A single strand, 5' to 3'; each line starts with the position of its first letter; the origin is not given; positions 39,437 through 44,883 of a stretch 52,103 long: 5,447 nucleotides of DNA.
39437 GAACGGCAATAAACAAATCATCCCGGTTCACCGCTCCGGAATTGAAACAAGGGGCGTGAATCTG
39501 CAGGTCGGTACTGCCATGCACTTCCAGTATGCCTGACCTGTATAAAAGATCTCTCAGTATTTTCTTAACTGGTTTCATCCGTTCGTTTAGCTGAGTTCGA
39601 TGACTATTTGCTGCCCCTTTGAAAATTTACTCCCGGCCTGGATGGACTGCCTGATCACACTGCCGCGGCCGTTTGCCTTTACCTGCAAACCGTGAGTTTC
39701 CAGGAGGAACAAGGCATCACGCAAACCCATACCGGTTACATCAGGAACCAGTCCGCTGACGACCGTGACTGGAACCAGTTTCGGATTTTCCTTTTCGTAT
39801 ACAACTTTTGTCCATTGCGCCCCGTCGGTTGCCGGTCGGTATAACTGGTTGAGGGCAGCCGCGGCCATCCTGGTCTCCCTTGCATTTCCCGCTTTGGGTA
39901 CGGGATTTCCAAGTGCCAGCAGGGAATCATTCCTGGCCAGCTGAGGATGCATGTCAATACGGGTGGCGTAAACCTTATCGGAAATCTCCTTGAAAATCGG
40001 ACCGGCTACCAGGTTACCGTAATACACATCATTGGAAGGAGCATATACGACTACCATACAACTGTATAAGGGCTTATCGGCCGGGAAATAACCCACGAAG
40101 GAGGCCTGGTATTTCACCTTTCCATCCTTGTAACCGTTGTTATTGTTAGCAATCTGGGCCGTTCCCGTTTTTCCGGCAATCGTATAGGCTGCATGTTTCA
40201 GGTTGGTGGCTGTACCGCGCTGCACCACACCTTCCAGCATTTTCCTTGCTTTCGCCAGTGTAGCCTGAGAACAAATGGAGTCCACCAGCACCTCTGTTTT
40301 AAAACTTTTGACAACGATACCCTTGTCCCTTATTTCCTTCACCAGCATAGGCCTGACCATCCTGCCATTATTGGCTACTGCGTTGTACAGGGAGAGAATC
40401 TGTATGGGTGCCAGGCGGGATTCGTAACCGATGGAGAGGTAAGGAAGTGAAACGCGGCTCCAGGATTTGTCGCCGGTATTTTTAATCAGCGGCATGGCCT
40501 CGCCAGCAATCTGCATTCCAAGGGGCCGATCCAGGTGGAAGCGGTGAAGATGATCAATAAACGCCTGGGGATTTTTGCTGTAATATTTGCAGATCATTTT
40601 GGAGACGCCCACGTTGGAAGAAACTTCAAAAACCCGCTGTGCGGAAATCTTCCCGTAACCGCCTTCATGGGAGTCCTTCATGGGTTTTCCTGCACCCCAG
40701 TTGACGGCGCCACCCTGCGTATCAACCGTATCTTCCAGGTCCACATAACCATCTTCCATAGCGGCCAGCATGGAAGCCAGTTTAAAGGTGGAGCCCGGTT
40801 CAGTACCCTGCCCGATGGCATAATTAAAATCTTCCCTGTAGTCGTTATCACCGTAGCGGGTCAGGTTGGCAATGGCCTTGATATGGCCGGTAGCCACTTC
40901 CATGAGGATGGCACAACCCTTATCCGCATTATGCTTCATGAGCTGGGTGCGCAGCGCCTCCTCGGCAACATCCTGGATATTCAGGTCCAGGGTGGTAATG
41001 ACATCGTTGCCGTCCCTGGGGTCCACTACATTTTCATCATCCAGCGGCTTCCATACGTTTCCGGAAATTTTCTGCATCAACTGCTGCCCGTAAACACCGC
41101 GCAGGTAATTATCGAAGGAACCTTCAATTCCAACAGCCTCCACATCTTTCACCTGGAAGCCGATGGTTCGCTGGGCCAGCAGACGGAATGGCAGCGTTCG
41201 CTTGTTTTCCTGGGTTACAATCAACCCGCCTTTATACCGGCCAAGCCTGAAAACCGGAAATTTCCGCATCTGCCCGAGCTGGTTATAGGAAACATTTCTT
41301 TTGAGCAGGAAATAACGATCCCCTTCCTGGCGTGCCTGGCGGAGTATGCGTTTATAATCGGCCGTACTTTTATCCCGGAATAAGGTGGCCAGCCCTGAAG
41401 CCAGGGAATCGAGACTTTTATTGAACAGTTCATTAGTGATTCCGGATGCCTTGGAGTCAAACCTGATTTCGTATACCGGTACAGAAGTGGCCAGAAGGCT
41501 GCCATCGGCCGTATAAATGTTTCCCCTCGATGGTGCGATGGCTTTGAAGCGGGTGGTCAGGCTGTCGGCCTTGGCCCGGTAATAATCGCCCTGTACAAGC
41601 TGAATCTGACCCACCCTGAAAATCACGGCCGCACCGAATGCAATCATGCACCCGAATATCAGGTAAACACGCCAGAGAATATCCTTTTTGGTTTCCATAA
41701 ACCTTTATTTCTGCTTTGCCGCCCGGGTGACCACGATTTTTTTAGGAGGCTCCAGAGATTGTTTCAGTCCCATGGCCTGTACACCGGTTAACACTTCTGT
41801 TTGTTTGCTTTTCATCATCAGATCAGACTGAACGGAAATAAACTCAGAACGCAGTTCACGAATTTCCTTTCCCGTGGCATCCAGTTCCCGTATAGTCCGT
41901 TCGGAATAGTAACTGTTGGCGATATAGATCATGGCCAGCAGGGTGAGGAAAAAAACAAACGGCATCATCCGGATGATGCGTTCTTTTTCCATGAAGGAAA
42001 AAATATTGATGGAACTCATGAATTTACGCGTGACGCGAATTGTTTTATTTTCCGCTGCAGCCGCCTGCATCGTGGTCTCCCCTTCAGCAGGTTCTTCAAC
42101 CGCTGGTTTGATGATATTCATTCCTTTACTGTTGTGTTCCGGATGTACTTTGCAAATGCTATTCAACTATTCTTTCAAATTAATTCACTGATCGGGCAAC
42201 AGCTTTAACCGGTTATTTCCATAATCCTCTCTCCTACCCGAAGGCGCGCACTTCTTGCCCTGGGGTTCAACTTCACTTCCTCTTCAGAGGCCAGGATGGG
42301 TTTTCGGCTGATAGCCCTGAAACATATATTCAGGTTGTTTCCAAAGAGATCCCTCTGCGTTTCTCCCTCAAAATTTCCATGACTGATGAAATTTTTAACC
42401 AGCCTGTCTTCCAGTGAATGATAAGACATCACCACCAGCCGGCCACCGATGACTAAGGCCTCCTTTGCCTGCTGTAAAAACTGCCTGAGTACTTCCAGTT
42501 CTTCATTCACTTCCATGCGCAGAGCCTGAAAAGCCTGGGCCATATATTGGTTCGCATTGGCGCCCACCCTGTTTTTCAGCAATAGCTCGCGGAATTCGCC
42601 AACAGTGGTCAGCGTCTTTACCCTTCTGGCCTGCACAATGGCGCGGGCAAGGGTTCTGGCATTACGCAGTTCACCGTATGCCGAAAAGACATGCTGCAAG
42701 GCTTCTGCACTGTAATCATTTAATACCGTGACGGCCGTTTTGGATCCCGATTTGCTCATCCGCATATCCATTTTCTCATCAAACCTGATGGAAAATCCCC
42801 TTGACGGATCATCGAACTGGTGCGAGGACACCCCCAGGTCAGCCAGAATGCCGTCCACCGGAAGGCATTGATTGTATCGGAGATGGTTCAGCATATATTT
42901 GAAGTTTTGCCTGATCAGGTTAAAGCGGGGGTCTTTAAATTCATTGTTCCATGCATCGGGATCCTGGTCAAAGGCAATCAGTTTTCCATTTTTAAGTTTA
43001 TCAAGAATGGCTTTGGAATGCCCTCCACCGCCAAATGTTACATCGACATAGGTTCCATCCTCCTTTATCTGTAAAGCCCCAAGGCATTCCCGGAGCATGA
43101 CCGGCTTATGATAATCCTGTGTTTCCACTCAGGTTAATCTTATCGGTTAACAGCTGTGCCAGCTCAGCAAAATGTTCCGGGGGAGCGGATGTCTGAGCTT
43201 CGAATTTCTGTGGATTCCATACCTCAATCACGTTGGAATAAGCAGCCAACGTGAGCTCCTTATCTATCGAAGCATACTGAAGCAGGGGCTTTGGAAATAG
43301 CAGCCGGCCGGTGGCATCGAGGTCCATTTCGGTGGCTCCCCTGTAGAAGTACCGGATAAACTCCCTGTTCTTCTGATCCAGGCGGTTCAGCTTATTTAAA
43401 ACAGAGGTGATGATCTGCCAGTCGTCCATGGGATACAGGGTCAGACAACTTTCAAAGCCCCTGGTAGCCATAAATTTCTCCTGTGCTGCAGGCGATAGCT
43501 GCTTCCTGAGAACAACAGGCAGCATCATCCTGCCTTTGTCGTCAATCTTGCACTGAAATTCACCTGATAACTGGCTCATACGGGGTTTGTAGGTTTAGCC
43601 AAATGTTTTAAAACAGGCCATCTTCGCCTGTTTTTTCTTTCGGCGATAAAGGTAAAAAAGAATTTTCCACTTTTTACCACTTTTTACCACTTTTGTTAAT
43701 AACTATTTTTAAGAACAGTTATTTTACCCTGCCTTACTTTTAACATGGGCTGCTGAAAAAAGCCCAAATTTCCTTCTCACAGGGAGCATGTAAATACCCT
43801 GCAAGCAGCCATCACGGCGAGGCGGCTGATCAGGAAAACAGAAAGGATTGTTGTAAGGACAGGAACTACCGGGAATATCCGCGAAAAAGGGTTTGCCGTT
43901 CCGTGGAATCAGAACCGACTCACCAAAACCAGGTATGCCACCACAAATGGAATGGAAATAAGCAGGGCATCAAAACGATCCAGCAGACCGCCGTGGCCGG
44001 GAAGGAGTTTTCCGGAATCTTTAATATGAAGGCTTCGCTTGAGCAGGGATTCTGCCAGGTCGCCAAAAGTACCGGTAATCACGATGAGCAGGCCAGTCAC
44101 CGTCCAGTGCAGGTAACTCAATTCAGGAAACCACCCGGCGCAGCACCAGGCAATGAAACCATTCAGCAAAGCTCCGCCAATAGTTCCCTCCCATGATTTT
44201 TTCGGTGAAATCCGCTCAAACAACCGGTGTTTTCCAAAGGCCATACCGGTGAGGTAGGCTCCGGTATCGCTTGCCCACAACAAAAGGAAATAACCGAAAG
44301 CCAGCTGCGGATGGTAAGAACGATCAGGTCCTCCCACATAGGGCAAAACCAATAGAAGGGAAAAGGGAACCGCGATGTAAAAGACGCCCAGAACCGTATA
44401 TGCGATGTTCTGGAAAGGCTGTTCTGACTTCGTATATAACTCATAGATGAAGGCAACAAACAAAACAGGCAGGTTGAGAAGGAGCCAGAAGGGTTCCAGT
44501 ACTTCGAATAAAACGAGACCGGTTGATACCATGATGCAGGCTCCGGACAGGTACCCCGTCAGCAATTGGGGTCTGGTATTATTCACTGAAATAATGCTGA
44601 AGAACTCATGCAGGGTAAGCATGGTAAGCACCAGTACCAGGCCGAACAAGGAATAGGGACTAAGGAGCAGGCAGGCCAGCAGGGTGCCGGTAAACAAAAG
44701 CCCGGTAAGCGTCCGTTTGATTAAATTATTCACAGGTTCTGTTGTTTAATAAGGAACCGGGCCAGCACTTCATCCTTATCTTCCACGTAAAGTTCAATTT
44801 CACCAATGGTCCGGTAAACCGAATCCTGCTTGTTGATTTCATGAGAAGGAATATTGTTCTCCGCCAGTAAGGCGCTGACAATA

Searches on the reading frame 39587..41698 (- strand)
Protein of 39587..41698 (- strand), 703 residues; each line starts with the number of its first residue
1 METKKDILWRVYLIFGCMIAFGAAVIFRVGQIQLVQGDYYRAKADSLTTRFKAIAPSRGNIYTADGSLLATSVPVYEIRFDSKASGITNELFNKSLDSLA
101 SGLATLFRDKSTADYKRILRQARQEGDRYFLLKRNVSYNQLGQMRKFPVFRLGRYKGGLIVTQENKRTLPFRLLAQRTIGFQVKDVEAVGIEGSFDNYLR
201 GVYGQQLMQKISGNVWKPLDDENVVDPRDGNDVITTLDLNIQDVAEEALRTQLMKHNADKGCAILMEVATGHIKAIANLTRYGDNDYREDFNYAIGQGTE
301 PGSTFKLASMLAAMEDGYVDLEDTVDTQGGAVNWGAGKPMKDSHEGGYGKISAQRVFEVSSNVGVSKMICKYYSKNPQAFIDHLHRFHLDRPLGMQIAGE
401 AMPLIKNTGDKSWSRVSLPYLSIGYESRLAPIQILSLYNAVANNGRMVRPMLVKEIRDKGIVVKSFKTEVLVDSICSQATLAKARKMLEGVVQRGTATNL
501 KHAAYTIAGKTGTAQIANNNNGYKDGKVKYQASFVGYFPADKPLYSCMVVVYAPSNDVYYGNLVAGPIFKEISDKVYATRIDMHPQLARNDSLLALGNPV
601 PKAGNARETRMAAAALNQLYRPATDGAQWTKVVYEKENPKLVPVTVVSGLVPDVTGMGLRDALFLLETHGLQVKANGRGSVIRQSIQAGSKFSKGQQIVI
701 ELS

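Call 15: search_protein_families(library=pfam, proteins=[window:39587-41698:-], max_evalue=0.001)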
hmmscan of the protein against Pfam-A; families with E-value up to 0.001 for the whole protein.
window:39587-41698:- (703 aa): 3 families
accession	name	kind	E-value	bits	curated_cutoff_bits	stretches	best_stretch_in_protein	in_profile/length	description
PF00905.27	Transpeptidase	-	2.8e-51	175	22.1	1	261-573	1-298/299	Penicillin binding protein transpeptidase domain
PF03793.24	PASTA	-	3.6e-13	49.7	23.2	1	651-703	3-63/64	PASTA domain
PF03717.20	PBP_dimer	-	2.1e-11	45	24.4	1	54-209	2-168/180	Penicillin-binding Protein dimerisation domain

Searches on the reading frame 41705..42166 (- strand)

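Call 15: search_protein_families(library=pfam, proteins=[window:41705-42166:-], max_evalue=0.001)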
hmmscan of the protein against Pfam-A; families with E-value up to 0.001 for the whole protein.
window:41705-42166:- (153 aa): 1 family
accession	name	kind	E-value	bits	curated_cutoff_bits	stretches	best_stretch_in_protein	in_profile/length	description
PF19579.4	FtsL_2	-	2.8e-29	101.4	24.6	1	57-148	7-98/100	Bacteriodetes cell division protein (FtsL-like)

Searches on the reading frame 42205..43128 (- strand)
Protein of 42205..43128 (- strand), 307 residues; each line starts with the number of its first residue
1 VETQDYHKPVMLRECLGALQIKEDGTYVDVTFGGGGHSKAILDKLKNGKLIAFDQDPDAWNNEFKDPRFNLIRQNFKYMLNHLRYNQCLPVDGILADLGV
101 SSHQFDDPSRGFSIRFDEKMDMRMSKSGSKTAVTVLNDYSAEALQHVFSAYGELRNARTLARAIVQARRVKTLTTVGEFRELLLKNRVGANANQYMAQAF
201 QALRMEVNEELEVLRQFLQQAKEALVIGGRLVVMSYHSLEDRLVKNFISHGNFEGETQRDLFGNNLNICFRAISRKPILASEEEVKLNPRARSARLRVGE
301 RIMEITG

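Call 15: search_protein_families(library=pfam, proteins=[window:42205-43128:-], max_evalue=0.001)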
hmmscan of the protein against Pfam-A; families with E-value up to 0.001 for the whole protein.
window:42205-43128:- (307 aa): 2 families
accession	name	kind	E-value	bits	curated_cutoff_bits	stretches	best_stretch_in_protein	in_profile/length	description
PF01795.25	Methyltransf_5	-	6e-90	302.3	27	1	6-301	3-308/309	MraW methylase family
PF01728.25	FtsJ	-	9.1e-08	32.7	24.1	1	12-108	9-111/181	FtsJ-like methyltransferase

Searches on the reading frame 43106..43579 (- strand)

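Call 15: search_protein_families(library=pfam, proteins=[window:43106-43579:-], max_evalue=0.001)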
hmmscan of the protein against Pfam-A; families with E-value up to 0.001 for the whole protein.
window:43106-43579:- (157 aa): 1 family
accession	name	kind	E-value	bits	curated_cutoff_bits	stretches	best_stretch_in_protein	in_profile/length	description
PF02381.23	MraZ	-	3.8e-31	107.3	23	2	4-74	2-69/72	MraZ protein, putative antitoxin-like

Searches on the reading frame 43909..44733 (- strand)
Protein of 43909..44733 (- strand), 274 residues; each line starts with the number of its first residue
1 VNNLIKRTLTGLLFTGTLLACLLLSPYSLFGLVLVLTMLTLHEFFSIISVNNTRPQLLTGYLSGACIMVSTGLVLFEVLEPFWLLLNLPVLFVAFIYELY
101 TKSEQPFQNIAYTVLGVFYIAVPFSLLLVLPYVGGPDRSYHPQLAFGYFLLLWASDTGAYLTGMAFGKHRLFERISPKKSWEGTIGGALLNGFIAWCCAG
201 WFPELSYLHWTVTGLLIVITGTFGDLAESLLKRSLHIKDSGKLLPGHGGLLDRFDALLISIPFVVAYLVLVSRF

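Call 15: search_protein_families(library=pfam, proteins=[window:43909-44733:-], max_evalue=0.001)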
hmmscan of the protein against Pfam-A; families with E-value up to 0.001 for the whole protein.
window:43909-44733:- (274 aa): 1 family
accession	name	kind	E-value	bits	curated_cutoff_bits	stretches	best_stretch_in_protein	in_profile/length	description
PF01148.25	CTP_transf_1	-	5.9e-58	197.2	24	1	6-270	2-263/264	Cytidylyltransferase family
